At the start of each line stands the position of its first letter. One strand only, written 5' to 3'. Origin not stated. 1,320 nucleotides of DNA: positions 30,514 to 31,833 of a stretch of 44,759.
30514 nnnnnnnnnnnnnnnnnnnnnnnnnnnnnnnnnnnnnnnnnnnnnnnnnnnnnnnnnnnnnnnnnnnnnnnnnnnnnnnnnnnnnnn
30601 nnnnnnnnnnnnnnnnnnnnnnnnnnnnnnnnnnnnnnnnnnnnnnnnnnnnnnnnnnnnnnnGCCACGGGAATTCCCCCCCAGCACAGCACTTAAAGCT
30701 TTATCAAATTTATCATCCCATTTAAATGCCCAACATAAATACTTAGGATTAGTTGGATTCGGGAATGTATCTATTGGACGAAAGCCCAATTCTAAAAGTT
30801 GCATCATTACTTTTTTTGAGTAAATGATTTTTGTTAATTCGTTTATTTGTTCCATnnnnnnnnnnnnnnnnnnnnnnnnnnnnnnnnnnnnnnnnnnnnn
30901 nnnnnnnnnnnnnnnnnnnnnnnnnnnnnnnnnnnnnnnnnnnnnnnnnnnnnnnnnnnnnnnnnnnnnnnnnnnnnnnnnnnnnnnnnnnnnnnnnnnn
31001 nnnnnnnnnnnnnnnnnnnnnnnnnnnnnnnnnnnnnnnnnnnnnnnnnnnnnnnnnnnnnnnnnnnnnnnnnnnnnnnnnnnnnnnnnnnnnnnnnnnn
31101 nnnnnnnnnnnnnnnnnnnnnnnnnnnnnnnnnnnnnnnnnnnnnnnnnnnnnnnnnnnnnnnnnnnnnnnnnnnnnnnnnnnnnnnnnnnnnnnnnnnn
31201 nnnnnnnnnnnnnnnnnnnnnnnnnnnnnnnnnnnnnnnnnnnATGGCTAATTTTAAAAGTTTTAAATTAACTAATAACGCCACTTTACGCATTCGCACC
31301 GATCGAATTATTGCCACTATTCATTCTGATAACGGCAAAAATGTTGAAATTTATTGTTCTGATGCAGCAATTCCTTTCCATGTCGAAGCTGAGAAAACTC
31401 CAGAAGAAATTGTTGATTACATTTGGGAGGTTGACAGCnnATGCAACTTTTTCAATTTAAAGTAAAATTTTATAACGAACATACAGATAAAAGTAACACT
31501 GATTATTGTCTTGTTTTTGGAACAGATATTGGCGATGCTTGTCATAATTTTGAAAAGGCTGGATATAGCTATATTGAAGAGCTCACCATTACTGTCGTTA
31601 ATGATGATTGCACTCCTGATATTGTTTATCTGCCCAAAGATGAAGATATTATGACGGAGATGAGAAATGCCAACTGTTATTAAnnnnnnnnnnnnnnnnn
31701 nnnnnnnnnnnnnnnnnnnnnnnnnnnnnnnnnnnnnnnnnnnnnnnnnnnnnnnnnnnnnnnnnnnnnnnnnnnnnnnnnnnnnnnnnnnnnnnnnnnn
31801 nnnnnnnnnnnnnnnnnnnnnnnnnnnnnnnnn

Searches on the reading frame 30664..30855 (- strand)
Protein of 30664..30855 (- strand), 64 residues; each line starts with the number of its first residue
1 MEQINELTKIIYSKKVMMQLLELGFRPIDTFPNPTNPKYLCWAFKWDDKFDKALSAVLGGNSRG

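Call 44: search_protein_families(library=pfam, max_evalue=1, proteins=[window:30664-30855:-])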
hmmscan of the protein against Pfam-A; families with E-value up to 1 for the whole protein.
seq(64 aa): 0 families

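Call 72: search_protein_families(library=phrogs, max_evalue=1, proteins=[window:30664-30855:-])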
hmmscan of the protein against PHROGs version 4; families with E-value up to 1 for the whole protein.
seq(64 aa): 0 families
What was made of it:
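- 30661..30855 (-): Gene for a 64-aa protein of unknown function, in the same operon. No family match (calls 44, 72).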

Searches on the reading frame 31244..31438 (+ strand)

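Call 44: search_protein_families(library=pfam, max_evalue=1, proteins=[window:31244-31438:+])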
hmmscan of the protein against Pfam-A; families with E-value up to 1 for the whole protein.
seq(65 aa): 4 families
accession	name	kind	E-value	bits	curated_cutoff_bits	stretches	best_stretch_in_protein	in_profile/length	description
PF24280.2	HVO_A0563_N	-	0.097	13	27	1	13-54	2-43/145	HVO_A0563, N-terminal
PF14274.12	BT_3044-like_C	-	0.12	13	23.1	1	5-49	57-95/141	BT_3044-like, C-terminal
PF18668.6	Tail_spike_N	-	0.14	12.7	25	1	11-55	18-56/70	Tail spike TSP1/Gp66 receptor binding N-terminal domain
PF13824.12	zf-Mss51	-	0.15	12.7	27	1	28-51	7-30/55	Zinc-finger of mitochondrial splicing suppressor 51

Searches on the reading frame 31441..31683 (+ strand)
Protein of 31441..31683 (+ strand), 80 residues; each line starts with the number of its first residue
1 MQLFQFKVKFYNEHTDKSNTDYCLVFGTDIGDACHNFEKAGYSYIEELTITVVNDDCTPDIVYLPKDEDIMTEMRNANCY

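Call 44: search_protein_families(library=pfam, max_evalue=1, proteins=[window:31441-31683:+])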
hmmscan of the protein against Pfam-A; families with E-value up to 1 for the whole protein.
window:31441-31683:+ (80 aa): 3 families
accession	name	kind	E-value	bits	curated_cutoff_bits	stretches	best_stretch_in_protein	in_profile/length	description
PF10623.15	PilI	-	0.028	14.4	25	1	47-75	2-30/77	Plasmid conjugative transfer protein PilI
PF13473.12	Cupredoxin_1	-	0.072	13.6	27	1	46-76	21-51/104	Cupredoxin-like domain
PF06616.17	BsuBI_PstI_RE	-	0.13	12.1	27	1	30-71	42-83/154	BsuBI/PstI restriction endonuclease domain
